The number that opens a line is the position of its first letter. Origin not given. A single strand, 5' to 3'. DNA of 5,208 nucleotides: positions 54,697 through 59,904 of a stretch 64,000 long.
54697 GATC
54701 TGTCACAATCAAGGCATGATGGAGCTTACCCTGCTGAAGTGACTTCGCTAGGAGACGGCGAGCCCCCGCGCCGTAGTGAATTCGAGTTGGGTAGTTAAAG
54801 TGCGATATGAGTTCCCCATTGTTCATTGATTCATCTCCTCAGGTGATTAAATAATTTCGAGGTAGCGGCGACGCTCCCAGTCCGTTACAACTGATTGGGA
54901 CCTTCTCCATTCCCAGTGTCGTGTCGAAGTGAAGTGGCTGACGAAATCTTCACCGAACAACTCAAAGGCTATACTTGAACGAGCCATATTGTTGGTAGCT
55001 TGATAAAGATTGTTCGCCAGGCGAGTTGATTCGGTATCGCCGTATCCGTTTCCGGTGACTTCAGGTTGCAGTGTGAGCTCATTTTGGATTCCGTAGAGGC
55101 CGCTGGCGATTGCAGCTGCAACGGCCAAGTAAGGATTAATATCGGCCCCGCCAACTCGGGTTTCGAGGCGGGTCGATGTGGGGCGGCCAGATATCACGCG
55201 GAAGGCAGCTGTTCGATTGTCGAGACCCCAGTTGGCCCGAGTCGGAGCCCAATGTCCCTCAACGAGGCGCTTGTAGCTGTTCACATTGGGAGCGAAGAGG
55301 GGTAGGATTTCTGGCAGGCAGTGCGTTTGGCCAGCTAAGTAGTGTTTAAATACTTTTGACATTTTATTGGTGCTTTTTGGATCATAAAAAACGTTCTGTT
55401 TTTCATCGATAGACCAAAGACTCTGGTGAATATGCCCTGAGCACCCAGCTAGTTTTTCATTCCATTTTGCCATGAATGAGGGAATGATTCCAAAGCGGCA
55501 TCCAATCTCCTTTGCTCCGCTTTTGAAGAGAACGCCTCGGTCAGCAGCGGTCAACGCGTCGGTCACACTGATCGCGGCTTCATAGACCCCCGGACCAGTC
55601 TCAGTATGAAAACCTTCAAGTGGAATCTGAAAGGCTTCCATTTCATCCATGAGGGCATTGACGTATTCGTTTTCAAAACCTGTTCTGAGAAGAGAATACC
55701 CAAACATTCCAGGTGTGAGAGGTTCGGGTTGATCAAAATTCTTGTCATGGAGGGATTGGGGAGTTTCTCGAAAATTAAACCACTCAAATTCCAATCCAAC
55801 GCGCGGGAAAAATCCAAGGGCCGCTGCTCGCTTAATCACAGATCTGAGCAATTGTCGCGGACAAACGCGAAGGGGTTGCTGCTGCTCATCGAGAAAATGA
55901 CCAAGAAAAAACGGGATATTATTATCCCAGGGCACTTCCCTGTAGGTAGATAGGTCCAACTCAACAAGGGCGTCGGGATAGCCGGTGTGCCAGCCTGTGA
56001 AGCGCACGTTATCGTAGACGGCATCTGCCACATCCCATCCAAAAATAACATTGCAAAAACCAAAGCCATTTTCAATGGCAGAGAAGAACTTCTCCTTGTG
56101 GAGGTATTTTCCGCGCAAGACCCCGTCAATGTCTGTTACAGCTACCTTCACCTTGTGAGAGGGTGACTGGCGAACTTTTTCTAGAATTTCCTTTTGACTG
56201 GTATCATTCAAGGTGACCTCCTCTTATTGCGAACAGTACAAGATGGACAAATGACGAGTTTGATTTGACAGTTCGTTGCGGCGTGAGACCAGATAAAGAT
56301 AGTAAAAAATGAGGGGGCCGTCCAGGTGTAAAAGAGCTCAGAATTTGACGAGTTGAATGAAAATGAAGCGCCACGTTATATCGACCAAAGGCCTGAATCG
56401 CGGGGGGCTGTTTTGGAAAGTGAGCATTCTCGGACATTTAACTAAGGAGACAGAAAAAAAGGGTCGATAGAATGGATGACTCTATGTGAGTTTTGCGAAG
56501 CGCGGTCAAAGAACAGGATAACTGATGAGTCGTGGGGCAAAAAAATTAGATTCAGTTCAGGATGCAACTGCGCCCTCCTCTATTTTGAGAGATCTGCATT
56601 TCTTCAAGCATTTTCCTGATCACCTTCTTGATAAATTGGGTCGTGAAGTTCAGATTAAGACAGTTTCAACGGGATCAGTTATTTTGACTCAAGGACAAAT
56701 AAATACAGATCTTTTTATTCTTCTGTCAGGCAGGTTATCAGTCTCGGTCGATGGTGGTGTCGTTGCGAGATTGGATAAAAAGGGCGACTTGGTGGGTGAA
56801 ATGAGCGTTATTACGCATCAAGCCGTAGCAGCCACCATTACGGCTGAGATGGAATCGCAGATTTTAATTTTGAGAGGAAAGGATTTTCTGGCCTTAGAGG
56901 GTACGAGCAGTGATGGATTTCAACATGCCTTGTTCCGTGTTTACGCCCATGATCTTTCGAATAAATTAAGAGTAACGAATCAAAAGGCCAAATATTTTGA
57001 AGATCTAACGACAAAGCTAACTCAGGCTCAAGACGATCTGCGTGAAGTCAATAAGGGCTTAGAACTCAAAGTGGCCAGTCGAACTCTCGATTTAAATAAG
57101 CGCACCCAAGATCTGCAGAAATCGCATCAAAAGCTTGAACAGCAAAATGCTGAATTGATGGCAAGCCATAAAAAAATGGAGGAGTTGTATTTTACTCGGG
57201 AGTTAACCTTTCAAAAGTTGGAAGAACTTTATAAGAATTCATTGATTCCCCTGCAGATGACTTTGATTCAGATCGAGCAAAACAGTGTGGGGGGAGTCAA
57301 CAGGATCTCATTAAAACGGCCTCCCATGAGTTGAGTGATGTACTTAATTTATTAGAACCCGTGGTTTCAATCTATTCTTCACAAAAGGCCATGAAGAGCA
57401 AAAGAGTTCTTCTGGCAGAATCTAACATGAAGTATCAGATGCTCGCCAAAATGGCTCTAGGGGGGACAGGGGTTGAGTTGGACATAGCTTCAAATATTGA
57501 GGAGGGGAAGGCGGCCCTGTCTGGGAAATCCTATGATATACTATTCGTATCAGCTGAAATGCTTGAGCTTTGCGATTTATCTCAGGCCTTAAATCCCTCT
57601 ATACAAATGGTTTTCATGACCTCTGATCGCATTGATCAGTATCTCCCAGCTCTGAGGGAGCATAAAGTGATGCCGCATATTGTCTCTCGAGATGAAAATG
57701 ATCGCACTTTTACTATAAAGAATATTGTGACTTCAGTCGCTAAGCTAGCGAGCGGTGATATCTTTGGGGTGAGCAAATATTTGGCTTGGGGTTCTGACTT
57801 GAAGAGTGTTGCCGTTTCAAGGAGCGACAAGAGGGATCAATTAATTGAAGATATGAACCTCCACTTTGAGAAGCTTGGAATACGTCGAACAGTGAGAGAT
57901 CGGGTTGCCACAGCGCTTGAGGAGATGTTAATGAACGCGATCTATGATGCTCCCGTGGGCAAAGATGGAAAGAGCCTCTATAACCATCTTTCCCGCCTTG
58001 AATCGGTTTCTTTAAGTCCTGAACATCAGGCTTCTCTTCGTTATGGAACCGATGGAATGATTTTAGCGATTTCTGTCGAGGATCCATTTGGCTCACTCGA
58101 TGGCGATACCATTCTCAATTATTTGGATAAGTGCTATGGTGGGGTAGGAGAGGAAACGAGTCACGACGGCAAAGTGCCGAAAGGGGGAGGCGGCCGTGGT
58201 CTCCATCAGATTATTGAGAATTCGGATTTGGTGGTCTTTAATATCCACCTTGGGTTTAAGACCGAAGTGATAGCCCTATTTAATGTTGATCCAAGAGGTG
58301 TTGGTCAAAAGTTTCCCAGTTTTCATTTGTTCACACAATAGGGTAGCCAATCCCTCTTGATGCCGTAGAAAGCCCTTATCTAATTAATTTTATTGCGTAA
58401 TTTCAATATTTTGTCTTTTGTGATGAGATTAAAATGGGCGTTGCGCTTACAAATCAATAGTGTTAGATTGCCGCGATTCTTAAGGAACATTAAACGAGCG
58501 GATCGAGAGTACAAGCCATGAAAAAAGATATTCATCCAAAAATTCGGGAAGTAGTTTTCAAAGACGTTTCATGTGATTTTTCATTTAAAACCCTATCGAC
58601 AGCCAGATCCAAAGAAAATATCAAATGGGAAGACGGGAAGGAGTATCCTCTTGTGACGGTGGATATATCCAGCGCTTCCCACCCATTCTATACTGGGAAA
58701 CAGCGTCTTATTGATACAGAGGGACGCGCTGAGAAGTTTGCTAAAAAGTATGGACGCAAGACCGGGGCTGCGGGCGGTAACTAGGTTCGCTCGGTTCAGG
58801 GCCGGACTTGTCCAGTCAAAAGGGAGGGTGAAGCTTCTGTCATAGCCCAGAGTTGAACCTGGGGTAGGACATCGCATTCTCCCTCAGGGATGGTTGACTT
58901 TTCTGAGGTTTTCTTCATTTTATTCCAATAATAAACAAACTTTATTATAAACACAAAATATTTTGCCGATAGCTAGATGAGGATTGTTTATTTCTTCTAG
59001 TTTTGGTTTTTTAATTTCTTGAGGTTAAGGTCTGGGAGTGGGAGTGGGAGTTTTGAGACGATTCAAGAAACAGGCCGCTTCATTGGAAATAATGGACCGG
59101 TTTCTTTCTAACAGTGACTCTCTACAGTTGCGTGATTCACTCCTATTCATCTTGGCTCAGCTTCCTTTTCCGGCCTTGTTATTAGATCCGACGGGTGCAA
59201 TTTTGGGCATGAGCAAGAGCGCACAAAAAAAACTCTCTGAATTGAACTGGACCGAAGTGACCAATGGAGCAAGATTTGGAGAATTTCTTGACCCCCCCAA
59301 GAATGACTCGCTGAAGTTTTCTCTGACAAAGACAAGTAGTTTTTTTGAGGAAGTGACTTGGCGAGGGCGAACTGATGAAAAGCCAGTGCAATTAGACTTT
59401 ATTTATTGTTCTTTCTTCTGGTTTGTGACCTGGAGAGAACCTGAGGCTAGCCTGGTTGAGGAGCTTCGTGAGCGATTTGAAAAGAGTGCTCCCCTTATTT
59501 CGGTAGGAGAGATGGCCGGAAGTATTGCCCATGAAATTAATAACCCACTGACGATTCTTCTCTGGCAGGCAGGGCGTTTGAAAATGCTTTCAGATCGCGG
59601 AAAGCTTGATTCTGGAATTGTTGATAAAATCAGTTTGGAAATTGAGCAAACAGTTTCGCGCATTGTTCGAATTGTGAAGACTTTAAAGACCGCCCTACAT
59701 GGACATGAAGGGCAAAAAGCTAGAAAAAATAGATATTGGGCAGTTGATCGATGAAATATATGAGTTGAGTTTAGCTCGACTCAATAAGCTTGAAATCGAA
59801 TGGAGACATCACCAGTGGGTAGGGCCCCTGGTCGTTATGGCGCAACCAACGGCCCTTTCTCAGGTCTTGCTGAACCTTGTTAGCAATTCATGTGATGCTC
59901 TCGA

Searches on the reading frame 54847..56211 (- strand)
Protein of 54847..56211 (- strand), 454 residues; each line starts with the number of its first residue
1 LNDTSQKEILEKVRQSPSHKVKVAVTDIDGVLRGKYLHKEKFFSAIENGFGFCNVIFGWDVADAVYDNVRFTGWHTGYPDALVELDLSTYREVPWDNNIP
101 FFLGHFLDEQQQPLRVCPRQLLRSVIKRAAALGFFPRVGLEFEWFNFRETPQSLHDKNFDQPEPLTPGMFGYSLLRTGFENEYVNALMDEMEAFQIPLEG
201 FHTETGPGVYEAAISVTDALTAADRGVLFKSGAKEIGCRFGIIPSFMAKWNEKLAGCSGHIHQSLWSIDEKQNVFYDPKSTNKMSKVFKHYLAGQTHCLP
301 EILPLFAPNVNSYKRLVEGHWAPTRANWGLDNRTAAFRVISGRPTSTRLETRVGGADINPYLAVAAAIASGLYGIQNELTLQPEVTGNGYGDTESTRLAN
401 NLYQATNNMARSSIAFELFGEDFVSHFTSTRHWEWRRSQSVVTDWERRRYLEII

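Call 27: search_protein_families(library=pfam, proteins=[window:54847-56211:-], max_evalue=0.001)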
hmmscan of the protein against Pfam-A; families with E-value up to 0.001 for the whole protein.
window:54847-56211:- (454 aa): 1 family
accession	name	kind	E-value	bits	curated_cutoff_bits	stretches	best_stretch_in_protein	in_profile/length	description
PF00120.29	Gln-synt_C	-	1.3e-89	301.1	24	1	116-450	2-344/344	Glutamine synthetase, catalytic domain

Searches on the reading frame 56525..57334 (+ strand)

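Call 27: search_protein_families(library=pfam, proteins=[window:56525-57334:+], max_evalue=0.001)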
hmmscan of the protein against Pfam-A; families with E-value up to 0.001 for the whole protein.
window:56525-57334:+ (269 aa): 2 families
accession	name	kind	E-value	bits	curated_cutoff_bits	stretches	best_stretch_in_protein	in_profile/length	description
PF00027.35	cNMP_binding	-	1.3e-13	51.1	27.5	1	45-124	2-85/89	Cyclic nucleotide-binding domain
PF10392.15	COG5_N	-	0.00056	20.6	31.2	0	147-221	17-94/132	Conserved oligomeric Golgi complex subunit 5, N-terminal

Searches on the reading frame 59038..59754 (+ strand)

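Call 27: search_protein_families(library=pfam, proteins=[window:59038-59754:+], max_evalue=0.001)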
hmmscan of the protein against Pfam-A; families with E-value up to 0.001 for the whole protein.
window:59038-59754:+ (238 aa): 1 family
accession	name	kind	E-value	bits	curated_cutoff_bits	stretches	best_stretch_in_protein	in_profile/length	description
PF00512.31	HisKA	-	2.7e-05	24.6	26.9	1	157-216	3-57/66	His Kinase A (phospho-acceptor) domain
